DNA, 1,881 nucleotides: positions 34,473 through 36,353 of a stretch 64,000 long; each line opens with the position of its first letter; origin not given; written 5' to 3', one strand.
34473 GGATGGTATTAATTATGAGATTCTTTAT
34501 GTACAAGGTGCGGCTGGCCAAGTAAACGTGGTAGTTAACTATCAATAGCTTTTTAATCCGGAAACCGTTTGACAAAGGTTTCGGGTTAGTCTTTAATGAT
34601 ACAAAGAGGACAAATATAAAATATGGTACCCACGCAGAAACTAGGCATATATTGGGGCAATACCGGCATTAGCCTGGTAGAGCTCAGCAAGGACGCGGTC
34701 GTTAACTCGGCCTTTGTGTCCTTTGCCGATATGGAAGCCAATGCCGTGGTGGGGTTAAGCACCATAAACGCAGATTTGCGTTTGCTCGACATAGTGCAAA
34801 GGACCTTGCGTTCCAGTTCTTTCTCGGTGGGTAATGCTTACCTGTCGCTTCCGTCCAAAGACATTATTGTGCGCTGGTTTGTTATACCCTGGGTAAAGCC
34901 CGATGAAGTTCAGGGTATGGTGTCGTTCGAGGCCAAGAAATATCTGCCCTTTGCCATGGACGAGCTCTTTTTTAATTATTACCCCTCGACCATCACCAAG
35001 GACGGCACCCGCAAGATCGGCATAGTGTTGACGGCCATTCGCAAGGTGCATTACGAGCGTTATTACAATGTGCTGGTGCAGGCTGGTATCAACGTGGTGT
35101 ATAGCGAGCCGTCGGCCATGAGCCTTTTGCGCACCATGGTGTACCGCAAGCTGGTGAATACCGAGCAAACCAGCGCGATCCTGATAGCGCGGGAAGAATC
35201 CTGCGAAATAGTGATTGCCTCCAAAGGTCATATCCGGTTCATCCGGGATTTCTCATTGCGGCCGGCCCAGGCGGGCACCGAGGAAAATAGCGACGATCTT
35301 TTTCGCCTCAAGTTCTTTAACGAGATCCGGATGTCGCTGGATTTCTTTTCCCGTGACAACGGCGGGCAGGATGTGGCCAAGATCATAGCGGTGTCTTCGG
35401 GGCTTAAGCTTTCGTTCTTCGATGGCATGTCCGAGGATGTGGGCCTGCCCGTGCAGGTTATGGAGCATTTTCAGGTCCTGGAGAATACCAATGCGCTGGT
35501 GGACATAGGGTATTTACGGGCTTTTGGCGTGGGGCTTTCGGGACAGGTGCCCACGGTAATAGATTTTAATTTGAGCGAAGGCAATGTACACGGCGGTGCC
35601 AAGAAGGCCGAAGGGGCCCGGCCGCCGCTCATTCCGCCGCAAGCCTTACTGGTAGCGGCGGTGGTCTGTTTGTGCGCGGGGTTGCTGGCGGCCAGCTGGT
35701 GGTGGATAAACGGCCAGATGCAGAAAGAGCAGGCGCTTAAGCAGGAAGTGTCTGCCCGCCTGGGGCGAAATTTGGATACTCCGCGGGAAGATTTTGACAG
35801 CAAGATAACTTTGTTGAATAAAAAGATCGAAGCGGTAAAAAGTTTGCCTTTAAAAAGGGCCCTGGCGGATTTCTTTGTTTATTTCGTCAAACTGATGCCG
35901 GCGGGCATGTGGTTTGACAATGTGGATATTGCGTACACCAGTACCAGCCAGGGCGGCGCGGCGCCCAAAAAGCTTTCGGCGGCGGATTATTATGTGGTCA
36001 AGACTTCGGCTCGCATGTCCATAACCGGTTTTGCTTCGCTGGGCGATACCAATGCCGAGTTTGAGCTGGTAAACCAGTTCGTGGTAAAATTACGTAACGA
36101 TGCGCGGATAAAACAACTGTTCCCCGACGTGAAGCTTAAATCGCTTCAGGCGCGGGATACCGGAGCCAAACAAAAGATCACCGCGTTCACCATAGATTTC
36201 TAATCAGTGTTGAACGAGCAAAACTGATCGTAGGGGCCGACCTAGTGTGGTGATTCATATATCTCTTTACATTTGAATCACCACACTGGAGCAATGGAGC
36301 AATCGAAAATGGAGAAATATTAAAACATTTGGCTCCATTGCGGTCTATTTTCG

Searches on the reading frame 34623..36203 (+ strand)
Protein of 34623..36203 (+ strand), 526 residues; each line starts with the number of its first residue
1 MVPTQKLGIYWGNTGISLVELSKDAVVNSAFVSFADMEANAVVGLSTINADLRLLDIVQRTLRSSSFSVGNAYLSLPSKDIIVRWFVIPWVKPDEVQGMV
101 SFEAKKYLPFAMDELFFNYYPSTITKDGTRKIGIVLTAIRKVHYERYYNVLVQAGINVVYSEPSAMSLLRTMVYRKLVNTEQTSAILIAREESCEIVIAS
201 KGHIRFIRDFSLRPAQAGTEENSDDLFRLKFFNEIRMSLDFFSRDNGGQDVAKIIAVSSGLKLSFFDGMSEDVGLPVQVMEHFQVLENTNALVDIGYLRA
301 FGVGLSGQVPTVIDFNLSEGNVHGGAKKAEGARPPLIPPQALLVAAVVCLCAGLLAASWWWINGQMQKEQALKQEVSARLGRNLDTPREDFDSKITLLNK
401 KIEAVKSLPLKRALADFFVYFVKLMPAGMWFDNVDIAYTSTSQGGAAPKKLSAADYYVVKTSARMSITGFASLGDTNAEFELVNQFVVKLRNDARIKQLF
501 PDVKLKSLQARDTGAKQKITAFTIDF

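Call 9: search_protein_families(library=ncbifam, proteins=[window:34623-36203:+], max_evalue=0.00001)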
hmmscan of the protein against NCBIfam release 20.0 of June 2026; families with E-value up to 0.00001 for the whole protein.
window:34623-36203:+ (526 aa): 2 families
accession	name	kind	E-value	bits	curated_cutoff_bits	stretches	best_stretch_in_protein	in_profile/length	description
TIGR01175.1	pilM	subfamily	2.3e-15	56.5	133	1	8-216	7-222/348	type IV pilus assembly protein PilM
NF045709.1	Amuc_1101_fam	equivalog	1.3e-10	40.8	650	1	70-172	70-169/608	Amuc_1101 family PilM-like pilus complex protein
